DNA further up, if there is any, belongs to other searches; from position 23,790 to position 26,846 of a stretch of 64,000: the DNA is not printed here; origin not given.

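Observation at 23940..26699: Large SEC-C-motif protein embedded between the cas remnant and the intact adaptation module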

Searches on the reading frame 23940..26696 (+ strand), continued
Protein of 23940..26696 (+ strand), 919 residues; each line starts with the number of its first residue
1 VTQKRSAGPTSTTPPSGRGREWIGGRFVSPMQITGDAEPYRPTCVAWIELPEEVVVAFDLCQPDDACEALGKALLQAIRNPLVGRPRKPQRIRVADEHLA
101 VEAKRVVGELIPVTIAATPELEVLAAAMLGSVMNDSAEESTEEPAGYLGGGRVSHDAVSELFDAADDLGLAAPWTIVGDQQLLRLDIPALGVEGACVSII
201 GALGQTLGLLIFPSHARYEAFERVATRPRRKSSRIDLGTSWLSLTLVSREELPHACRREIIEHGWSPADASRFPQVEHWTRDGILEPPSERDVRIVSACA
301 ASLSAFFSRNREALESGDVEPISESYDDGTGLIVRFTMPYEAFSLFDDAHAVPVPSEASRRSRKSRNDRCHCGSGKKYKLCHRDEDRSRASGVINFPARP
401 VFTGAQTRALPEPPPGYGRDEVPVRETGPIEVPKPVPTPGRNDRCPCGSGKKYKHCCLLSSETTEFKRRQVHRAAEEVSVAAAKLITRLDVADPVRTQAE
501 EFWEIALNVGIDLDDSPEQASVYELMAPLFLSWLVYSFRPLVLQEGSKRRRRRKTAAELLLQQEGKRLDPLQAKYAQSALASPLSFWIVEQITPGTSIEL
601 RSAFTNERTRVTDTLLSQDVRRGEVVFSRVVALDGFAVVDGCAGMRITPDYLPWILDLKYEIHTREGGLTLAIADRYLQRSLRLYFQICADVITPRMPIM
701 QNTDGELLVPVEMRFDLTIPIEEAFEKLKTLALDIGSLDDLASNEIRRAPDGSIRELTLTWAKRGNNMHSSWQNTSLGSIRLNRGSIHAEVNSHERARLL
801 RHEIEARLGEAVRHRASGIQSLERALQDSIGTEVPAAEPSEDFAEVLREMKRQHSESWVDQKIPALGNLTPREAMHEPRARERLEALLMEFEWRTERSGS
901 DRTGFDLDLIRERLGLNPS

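Call 33: find_encoding_contigs(protein=P0120, flank=7000, max_places=2)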
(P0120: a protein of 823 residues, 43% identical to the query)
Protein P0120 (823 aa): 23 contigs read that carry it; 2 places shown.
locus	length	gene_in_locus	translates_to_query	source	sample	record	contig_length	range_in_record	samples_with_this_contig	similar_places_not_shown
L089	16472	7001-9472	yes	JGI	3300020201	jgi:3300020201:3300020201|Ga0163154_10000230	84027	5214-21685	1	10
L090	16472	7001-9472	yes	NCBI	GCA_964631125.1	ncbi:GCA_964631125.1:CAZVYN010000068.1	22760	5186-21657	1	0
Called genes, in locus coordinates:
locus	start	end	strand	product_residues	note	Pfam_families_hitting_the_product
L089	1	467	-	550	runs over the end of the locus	PF13517:FG-GAP_3, PF07593:UnbV_ASPIC, PF13860:FlgD_ig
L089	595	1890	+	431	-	-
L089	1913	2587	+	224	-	PF01596:Methyltransf_3, PF13578:Methyltransf_24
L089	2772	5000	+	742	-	-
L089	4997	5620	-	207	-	PF00072:Response_reg, PF00196:GerE, PF08281:Sigma70_r4_2 (weak)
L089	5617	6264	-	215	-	PF13581:HATPase_c_2 (weak), PF02518:HATPase_c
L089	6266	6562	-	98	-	PF07495:Y_Y_Y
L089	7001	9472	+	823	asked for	PF22007:DUF6930, PF23988:DUF7309, PF02810:SEC-C, PF25948:DUF7986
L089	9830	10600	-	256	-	-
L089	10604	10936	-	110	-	-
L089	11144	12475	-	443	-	PF00202:Aminotran_3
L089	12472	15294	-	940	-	PF00675:Peptidase_M16, PF05193:Peptidase_M16_C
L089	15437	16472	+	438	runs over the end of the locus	PF03417:AAT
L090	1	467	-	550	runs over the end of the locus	PF13517:FG-GAP_3, PF07593:UnbV_ASPIC, PF13860:FlgD_ig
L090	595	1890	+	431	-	-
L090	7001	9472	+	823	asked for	PF22007:DUF6930, PF23988:DUF7309, PF02810:SEC-C, PF25948:DUF7986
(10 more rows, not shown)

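Call 36: search_solved_structures(query=A3, max_evalue=1, show_alignments=2)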
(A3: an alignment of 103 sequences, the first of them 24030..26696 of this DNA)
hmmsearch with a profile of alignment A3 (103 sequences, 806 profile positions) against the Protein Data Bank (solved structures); distinct sequences matched with E-value up to 1: 14.
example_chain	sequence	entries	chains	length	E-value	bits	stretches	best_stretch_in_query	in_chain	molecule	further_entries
9l6b_C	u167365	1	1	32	7.2e-09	37.6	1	359-381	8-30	UPF0225 protein YchJ -C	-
1ozb_I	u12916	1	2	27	1.2e-08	36.9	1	362-384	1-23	Preprotein translocase secA subunit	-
1sx0_A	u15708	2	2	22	1.8e-08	36.3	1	362-381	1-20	SecA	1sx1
3iqy_A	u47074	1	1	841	5.3e-08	34.8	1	349-383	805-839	Protein translocase subunit secA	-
1tf2_A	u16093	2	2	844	5.3e-08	34.8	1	349-383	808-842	Preprotein translocase secA subunit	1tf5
1tm6_A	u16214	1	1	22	7.2e-08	34.3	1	364-382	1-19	Preprotein translocase secA subunit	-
2i9w_A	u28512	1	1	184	0.0018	19.8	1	357-381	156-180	Hypothetical protein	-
4i3m_A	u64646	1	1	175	0.0022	19.5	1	693-763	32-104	Aerotaxis transducer Aer2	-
3lnr_A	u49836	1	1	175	0.017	16.6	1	708-763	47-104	Aerotaxis transducer Aer2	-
4i44_A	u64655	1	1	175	0.024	16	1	710-763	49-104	Aerotaxis transducer Aer2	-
2jq5_A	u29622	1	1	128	0.2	13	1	368-395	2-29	SEC-C motif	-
9l6b_A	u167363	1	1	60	0.39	12.1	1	367-391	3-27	UPF0225 protein YchJ -A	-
36za_ps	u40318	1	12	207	0.75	11.1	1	488-528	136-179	Vertex binding complex protein gp66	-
11lx_n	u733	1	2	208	0.76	11.1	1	488-528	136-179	Inner Baseplate Protein gp187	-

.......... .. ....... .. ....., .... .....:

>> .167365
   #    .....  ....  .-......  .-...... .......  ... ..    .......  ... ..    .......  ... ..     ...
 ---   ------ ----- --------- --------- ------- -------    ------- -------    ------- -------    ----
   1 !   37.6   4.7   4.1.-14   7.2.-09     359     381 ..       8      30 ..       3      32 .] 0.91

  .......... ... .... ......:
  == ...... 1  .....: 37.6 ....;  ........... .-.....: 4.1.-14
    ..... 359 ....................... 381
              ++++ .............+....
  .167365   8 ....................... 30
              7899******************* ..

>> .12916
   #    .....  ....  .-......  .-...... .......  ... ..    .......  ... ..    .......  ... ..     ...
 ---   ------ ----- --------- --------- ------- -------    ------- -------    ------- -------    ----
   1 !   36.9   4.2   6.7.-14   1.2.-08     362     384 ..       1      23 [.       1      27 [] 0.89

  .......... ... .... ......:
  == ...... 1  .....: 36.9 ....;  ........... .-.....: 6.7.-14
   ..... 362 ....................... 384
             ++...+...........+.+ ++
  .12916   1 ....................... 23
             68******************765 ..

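Call 46: predict_structure(alignment_id=A3)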
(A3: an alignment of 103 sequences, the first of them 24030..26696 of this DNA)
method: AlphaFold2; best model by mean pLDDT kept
length: 889 residues; sequences in the alignment: 103
mean_pLDDT: 80.3   pTM: 0.54
mean pLDDT of the five models: 80.3, 78.1, 77.7, 77.5, 75.8
residues with pLDDT >= 90: 375; 70-90: 329; 50-70: 94; < 50: 91
segments of 3 or more residues with pLDDT < 50: 325-403, 800-804
pLDDT, mean of each block of 10 residues (from residue 1): 79 92 92 88 94 93 93 94 94 89 67 75 94 96 93 96 97 92 97 85 80 96 93 84 94 92 98 98 88 94 96 77 46 36 28 29 28 28 34 33 61 86 85 81 85 81 72 64 55 71 84 83 88 88 92 91 93 92 89 91 90 73 90 76 68 81 69 85 94 88 56 73 84 79 84 93 90 93 85 59 58 84 90 91 95 93 82 80 82
secondary structure, 60 per line:
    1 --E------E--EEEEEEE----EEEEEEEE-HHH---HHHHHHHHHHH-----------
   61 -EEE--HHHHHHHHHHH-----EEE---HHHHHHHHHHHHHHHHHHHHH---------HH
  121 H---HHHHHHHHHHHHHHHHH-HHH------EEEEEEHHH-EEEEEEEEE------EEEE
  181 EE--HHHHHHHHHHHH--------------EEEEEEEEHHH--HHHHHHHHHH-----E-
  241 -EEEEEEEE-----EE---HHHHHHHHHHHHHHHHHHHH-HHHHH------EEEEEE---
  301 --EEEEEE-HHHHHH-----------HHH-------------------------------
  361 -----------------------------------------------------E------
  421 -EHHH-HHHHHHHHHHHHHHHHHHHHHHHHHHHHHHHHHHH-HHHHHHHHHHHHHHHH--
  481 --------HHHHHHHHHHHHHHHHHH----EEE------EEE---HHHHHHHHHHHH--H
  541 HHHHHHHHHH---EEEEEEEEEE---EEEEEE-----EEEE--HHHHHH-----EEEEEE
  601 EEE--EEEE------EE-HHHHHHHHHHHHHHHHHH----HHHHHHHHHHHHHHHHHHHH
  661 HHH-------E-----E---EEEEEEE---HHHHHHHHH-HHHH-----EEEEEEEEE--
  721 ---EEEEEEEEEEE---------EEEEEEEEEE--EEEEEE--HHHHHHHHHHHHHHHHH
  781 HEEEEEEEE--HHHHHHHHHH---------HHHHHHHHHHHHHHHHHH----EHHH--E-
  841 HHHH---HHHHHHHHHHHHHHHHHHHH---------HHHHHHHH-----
elements in order (helices of 4 or more, strands of 3 or more residues): E13-19 E24-31 H39-49 E62-64 H67-77 E83-85 H89-109 H125-141 E152-157 E162-170 E177-182 H185-196 E211-218 H224-233 E242-249 H260-279 H281-285 E292-297 E303-308 H310-315 H427-461 H463-478 H489-506 E511-513 E520-522 H526-537 H540-550 E554-563 E567-572 E578-581 H584-589 E595-603 E606-609 H619-636 H641-663 E681-687 H691-699 H701-704 E710-718 E724-734 E744-753 E756-761 H764-781 E782-789 H792-801 H811-828 H841-844 H848-867 H877-884

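Call 50: fold_search(model_id=the predicted structure, library=pdb)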
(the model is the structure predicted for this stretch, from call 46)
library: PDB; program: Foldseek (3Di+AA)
matches with E <= 10: 995; with E <= 0.001: 0
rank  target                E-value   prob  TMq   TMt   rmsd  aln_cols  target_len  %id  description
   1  6qld_N                1.6e-03  0.99  0.09  0.19  16.9       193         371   14  Structure of inner kinetochore CCAN-Cenp-A complex (released 2019-10-02)
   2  3c6k_A                3.7e-03  1.00  0.09  0.23   4.0       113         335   14  Crystal structure of human spermine synthase in complex with spermidine and 5-methylthioadenosine (released 2008-02-19)
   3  1yz6                  5.6e-03  0.90  0.11  0.26  11.6       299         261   10  Crystal structure of intact alpha subunit of aIF2 from Pyrococcus abyssi (released 2005-06-28)
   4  6zm5_f                8.0e-03  0.89  0.08  0.30  18.6       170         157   12  Human mitochondrial ribosome in complex with OXA1L, mRNA, A/A tRNA, P/P tRNA and nascent polypeptide (released 2021-01-13)
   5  8ow1_N                1.1e-02  0.95  0.09  0.18  15.8       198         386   15  Cryo-EM structure of the yeast Inner kinetochore bound to a CENP-A nucleosome. (released 2023-08-09)
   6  7odr_f                1.4e-02  0.94  0.09  0.38  19.1       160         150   11  State A of the human mitoribosomal large subunit assembly intermediate (released 2021-06-23)
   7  4xrt_B                1.5e-02  0.21  0.06  0.15  18.9       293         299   11  Crystal structure of the di-domain ARO/CYC StfQ from the steffimycin biosynthetic pathway (released 2015-12-02)
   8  7nsj_Bk               2.2e-02  0.89  0.08  0.31  18.1       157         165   10  55S mammalian mitochondrial ribosome with tRNA(P/P) and tRNA(E*) (released 2021-06-02)
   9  7po4_f                2.8e-02  0.85  0.08  0.33  18.2       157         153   11  Assembly intermediate of human mitochondrial ribosome large subunit (largely unfolded rRNA with MALSU1, L0R8F8 and ACP (released 2022-06-15)
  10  8gf5_X                5.5e-02  0.94  0.07  0.43  12.3       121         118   13  McrD binds asymmetrically to methyl-coenzyme M reductase improving active site accessibility during assembly (released 2023-06-28)
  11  4xrt_A                5.5e-02  0.13  0.07  0.15  19.2       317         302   11  Crystal structure of the di-domain ARO/CYC StfQ from the steffimycin biosynthetic pathway (released 2015-12-02)
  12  6fai_U                5.8e-02  0.85  0.07  0.42  19.8       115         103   10  Structure of a eukaryotic cytoplasmic pre-40S ribosomal subunit (released 2018-02-28)
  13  9i4t_P                6.1e-02  0.14  0.05  0.19  23.8       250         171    8  Photosystem II from Arabidopsis thaliana (released 2026-03-25)
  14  9j9h_w                6.5e-02  0.87  0.07  0.43  18.9       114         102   12  High-resolution cryo-EM structure of the Plasmodium falciparum 80S ribosome bound to RACK1 and E-tRNA (released 2025-06-04)
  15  5mgw                  6.8e-02  0.11  0.06  0.12  23.0       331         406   14  Kinetic and Structural Changes in HsmtPheRS, Induced by Pathogenic Mutations in Human FARS2 (released 2017-05-03)
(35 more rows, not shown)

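Call 56: fold_search(model_id=the predicted structure, library=viral)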
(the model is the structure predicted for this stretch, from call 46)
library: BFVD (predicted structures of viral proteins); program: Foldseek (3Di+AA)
matches with E <= 10: 271; with E <= 0.001: 0
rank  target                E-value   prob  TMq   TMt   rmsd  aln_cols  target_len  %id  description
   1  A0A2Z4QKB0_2          1.2e-02  0.44  0.09  0.06  23.9       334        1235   10  Genome polyprotein (Fragment) [Sclerotinia sclerotiorum endornavirus 2-A]
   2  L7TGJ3                3.2e-02  0.12  0.06  0.09  19.5       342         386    9  Prohead protease [Halorubrum sodomense tailed virus 2]
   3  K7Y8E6                4.4e-02  0.99  0.08  0.46   5.1       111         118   13  Uncharacterized protein [Megavirus courdo11]
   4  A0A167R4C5            5.7e-02  1.00  0.09  0.46   4.2       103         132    9  Uncharacterized protein [Powai lake megavirus]
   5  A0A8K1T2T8            5.7e-02  0.98  0.08  0.53   7.1       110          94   11  Uncharacterized protein [Megavirus baoshan]
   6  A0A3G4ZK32            6.6e-02  0.99  0.08  0.31   5.5       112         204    7  Uncharacterized protein [Terrestrivirus sp.]
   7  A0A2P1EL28            1.2e-01  0.94  0.08  0.44   6.5       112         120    8  Uncharacterized protein [Moumouvirus australiensis]
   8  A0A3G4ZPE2            1.2e-01  0.35  0.09  0.22  17.4       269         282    8  Uncharacterized protein [Terrestrivirus sp.]
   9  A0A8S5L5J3            1.2e-01  0.06  0.06  0.11  33.1       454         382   13  Maturation protein [ssRNA phage SRR7976325_21]
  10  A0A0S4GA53            1.2e-01  0.30  0.08  0.12  21.2       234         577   14  RNA dependent RNA polymerase (Fragment) [Botrytis endornavirus 1]
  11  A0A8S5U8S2            1.2e-01  0.20  0.06  0.16  25.3       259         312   14  Uncharacterized protein [Siphoviridae sp. ctnMR5]
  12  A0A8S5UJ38            1.5e-01  0.11  0.07  0.12  32.6       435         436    9  Zinc ribbon domain protein [Siphoviridae sp. ctTDf8]
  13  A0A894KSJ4            1.6e-01  0.07  0.07  0.12  25.8       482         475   11  PC475L [African swine fever virus]
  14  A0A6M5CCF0            2.0e-01  0.93  0.06  0.43   4.0        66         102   15  (no name in the UniProt tables at hand)
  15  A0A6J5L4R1            2.7e-01  0.12  0.06  0.09  31.9       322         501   14  Large polyvalent protein associated domain-containing protein [uncultured Caudovirales phage]
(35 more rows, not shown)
